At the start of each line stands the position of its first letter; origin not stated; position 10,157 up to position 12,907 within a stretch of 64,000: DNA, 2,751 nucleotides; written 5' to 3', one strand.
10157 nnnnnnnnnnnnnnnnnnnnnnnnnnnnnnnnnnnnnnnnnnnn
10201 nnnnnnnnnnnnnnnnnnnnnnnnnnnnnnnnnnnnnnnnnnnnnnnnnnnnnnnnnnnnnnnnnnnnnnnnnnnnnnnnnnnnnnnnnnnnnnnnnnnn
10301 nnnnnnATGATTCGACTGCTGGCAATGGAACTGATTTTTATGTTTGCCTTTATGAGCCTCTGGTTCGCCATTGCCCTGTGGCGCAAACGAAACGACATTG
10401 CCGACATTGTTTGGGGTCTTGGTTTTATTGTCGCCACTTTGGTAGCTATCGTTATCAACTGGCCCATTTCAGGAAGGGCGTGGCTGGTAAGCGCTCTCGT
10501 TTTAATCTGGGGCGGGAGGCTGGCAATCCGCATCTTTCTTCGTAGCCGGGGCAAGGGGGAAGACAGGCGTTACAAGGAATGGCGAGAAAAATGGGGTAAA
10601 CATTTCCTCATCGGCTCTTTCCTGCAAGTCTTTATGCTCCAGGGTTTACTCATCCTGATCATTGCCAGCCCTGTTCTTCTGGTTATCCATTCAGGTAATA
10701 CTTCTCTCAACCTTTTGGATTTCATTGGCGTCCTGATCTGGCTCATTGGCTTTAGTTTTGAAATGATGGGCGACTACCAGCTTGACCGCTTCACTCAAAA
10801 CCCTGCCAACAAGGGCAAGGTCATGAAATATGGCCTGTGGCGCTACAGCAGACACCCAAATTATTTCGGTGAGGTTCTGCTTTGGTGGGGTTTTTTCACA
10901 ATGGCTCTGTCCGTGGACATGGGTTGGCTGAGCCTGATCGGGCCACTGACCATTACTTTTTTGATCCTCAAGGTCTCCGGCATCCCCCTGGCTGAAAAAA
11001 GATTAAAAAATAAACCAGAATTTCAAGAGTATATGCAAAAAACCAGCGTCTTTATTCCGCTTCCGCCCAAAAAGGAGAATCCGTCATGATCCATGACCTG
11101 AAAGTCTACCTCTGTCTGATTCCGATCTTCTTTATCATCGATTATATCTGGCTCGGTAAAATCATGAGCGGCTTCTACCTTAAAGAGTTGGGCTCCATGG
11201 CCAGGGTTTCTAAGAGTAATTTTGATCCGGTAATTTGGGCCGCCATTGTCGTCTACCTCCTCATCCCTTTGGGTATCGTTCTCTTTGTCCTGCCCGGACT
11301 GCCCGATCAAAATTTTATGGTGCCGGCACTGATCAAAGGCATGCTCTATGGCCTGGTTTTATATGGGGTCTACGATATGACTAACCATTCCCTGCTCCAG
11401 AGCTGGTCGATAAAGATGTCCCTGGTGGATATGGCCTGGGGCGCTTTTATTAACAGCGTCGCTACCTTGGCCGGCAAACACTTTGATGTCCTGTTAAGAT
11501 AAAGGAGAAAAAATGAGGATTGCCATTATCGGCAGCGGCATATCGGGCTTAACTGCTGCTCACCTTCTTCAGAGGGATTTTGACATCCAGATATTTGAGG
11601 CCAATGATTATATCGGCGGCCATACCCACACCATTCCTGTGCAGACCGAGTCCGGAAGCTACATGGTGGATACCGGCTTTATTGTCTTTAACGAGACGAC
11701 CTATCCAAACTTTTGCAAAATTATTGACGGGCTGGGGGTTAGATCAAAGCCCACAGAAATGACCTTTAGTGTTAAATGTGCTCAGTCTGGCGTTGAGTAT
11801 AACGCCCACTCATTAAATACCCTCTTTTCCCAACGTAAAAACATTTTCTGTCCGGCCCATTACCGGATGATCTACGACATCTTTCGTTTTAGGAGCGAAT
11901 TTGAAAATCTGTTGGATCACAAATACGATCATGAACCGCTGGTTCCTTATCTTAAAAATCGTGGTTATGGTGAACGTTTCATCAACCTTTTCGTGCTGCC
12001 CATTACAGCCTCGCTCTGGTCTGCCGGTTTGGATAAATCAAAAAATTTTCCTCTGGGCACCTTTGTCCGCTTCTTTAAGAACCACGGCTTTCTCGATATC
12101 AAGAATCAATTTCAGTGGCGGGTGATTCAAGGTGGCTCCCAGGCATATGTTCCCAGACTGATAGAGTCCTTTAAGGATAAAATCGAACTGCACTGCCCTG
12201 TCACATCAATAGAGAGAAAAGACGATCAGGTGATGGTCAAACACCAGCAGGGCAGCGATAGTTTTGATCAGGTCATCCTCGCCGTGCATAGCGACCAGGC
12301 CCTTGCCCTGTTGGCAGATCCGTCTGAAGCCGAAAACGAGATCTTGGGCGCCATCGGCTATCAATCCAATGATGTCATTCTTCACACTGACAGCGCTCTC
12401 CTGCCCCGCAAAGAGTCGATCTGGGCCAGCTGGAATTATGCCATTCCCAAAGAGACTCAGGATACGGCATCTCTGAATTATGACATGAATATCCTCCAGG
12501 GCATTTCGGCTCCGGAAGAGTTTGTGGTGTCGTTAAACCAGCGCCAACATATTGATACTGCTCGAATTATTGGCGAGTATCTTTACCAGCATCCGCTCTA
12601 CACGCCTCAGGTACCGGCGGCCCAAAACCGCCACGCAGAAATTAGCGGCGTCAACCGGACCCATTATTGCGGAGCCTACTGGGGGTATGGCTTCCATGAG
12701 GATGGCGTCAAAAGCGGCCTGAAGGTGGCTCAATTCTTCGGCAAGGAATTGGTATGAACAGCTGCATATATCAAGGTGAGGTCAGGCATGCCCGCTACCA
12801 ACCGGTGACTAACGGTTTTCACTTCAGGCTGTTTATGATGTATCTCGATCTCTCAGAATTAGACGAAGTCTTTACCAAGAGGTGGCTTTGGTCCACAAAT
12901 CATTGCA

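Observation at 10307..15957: Seven-gene lipid-modification operon (UfaD/UfaO/UfaM-like core) capped by a glutaredoxin-FTR fusion in an apparent anaerobe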

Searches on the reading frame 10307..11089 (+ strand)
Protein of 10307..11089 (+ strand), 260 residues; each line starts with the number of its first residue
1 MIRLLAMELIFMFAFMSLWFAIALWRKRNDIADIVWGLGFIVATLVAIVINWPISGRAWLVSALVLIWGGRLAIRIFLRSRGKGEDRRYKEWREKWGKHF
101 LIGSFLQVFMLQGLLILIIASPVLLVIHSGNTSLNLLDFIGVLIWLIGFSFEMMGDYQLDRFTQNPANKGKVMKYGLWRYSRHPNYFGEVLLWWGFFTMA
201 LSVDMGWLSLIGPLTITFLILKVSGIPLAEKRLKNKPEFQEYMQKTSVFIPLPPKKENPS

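Call 3: search_protein_families(library=pfam, proteins=[window:10307-11089:+], max_evalue=0.01)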
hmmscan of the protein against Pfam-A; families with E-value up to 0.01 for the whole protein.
window:10307-11089:+ (260 aa): 4 families
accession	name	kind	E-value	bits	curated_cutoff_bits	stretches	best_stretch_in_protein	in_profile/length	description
PF06966.17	DUF1295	-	6.2e-73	245.6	20.4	1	19-246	1-235/235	Protein of unknown function (DUF1295)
PF02544.21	Steroid_dh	-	1.1e-08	35.6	22.6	1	139-251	43-147/150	3-oxo-5-alpha-steroid 4-dehydrogenase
PF04191.18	PEMT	-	7.1e-05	23.6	25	1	153-219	26-89/105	Phospholipid methyltransferase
PF04140.19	ICMT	-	8.2e-05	23.4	24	1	168-212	31-73/95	Isoprenylcysteine carboxyl methyltransferase (ICMT) family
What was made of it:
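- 10307..11089 (+): DUF1295 membrane protein (steroid-5-alpha-reductase / ICMT-like fold), first gene of the operon. Pfam PF06966 at 6e-73, with weaker Steroid_dh, PEMT and ICMT hits (call 3).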

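Call 4: search_protein_families(library=ncbifam, proteins=[window:10307-11089:+], max_evalue=0.01)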
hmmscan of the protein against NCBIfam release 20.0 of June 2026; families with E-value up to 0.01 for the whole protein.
window:10307-11089:+ (260 aa): 0 families

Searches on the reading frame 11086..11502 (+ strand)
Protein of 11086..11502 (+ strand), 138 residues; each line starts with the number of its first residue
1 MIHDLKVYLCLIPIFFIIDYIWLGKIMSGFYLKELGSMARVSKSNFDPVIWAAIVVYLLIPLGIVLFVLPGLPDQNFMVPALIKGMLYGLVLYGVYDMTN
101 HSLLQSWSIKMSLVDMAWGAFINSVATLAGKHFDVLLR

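Call 3: search_protein_families(library=pfam, proteins=[window:11086-11502:+], max_evalue=0.01)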
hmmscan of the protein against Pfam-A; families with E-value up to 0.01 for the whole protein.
window:11086-11502:+ (138 aa): 1 family
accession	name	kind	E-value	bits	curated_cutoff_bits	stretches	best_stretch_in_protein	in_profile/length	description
PF09945.14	DUF2177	-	4.8e-34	117.6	26.9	1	5-130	2-122/124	Predicted membrane protein (DUF2177)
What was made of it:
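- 11086..11502 (+): DUF2177 small membrane protein. Pfam PF09945 at 5e-34 (call 3).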

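Call 4: search_protein_families(library=ncbifam, proteins=[window:11086-11502:+], max_evalue=0.01)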
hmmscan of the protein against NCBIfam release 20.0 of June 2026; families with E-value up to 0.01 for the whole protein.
window:11086-11502:+ (138 aa): 0 families

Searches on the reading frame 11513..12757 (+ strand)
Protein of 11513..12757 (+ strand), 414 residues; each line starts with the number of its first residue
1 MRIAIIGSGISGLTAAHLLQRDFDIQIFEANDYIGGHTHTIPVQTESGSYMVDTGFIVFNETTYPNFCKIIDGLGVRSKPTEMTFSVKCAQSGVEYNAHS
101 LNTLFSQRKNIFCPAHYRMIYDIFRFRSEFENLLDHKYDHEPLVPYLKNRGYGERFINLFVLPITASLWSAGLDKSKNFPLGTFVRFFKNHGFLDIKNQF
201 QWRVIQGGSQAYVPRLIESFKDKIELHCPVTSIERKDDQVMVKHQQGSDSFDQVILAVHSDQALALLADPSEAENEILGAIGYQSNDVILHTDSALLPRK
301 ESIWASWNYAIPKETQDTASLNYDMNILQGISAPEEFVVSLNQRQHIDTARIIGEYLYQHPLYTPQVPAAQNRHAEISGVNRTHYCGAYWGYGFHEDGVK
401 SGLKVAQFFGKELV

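Call 3: search_protein_families(library=pfam, proteins=[window:11513-12757:+], max_evalue=0.01)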
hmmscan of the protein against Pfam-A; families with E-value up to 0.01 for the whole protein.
window:11513-12757:+ (414 aa): 5 families
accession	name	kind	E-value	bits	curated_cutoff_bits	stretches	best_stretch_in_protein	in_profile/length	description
PF01593.30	Amino_oxidase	-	2.7e-24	86.7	19.8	1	10-297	1-296/443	Flavin containing amine oxidoreductase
PF13450.12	NAD_binding_8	-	2.7e-14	53.6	21.9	1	5-71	1-65/68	NAD(P)-binding Rossmann-like domain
PF01266.30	DAO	-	4.2e-08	33.5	27.9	1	2-38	1-38/353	FAD dependent oxidoreductase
PF13454.12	NAD_binding_9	-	0.00018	21.9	21.8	0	4-37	1-39/155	FAD-NAD(P)-binding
PF07992.20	Pyr_redox_2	-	0.0018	18.2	26.1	0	1-31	1-32/291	Pyridine nucleotide-disulphide oxidoreductase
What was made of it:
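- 11513..12757 (+): FAD-dependent amine-oxidase-family enzyme, UfaD-like candidate acyl-chain desaturase. Pfam Amino_oxidase and NAD_binding_8 (call 3).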

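Call 4: search_protein_families(library=ncbifam, proteins=[window:11513-12757:+], max_evalue=0.01)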
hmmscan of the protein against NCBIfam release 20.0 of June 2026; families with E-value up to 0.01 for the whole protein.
window:11513-12757:+ (414 aa): 33 families (the best 25 are shown)
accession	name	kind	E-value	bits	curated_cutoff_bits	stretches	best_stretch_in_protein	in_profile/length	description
NF005560.0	PRK07233.1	equivalog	1.3e-13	50.6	252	2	1-42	1-43/435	hypothetical protein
NF008841.0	PRK11883.1-1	equivalog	1.5e-13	50.5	517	2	1-57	4-60/453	protoporphyrinogen oxidase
TIGR03467.1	HpnE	equivalog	6.5e-12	45.5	283.05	1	3-272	1-273/430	hydroxysqualene dehydroxylase HpnE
TIGR00562.1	proto_IX_ox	equivalog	2.3e-09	36.4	97.85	1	3-62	5-63/470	protoporphyrinogen oxidase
NF008845.0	PRK11883.1-5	equivalog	1.3e-07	30.3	560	1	2-41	6-52/468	protoporphyrinogen oxidase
NF042421.1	hydcarot_desat_CrtD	equivalog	5.5e-07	28.4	500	1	3-59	4-57/487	1-hydroxycarotenoid 3,4-desaturase CrtD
NF005243.0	PRK06753.1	equivalog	7e-07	28.4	365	1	1-34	1-35/374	hypothetical protein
NF053546.1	violacein_VioA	equivalog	3.9e-06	26.4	600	1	3-79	2-80/411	flavin-dependent violacein biosynthesis tryptophan-2 monooxygenase VioA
NF005547.0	PRK07208.1-3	equivalog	5.2e-06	25.5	380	1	2-59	6-60/465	hypothetical protein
TIGR02734.1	crtI_fam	subfamily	1.2e-05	24.2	238.1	1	4-56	2-51/504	phytoene desaturase family protein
TIGR02732.1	zeta_caro_desat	equivalog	2.3e-05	23.5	622.15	1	2-78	1-74/474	9,9'-di-cis-zeta-carotene desaturase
NF058655.1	CrtID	equivalog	3.7e-05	22.8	640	1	3-41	1-40/478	bifunctional phytoene desaturase/3,4-desaturase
NF045637.1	carotdesatCrtDProt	equivalog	4.4e-05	22.2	580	1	3-59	1-54/485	1-hydroxycarotenoid 3,4-desaturase CrtD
TIGR00275.1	TIGR00275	subfamily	7.8e-05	21.7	183.8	0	183-260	78-159/401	aminoacetone oxidase family FAD-binding enzyme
NF045663.1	diclust_near_Sec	equivalog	9.9e-05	20.6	530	1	2-45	108-152/759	pyridine nucleotide-disulfide oxidoreductase/dicluster-binding protein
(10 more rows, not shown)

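Call 54: search_solved_structures(query=window:11513-12754:+, max_evalue=0.001)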
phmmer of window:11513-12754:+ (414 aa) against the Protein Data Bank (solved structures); distinct sequences matched with E-value up to 0.001: 20.
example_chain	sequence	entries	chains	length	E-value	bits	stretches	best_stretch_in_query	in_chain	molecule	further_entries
6f7l_A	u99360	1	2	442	9.8e-38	133.3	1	2-410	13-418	Amine oxidase LkcE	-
6f32_A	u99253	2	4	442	1.3e-37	132.9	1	2-410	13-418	Amine oxidase LkcE | LkcE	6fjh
6f7v_A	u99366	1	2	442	1.3e-37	132.9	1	2-410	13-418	LkcE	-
1o5w_A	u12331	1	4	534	6.6e-07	31.8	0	3-46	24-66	Amine oxidase [flavin-containing] A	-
2z5x_A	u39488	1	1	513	6.9e-07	31.7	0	3-57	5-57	Amine oxidase [flavin-containing] A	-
2z5y_A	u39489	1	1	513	6.9e-07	31.7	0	3-57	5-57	Amine oxidase [flavin-containing] A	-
2bxr_A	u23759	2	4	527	7.4e-07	31.6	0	3-57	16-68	AMINE OXIDASE [FLAVIN-CONTAINING] A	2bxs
3lov_A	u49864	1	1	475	9.9e-07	31.2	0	196-277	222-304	Protoporphyrinogen oxidase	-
8i6i_A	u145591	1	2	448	6.9e-06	28.4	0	3-55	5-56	Amine oxidase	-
2c73_A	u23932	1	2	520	0.00014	24.1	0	3-45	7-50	AMINE OXIDASE (FLAVIN-CONTAINING) B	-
2xfu_A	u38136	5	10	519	0.00014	24.1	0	3-45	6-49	Amine oxidase [flavin-containing] B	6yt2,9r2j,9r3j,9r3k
1gos_A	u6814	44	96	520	0.00014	24.1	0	3-45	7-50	MONOAMINE OXIDASE | AMINE OXIDASE [FLAVIN-CONTAINING] B | AMINE OXIDASE (FLAVIN-CONTAINING) B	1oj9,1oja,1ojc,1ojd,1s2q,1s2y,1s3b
2c76_A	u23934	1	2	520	0.00014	24.1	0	3-45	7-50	AMINE OXIDASE (FLAVIN-CONTAINING) B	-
2c72_A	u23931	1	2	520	0.00014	24.1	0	3-45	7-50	AMINE OXIDASE (FLAVIN-CONTAINING) B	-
2c75_A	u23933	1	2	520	0.00014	24.1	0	3-45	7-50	AMINE OXIDASE (FLAVIN-CONTAINING) B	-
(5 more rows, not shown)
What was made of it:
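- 11513..12757 (+): Best solved relative is LkcE at 1e-37 (call 54).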
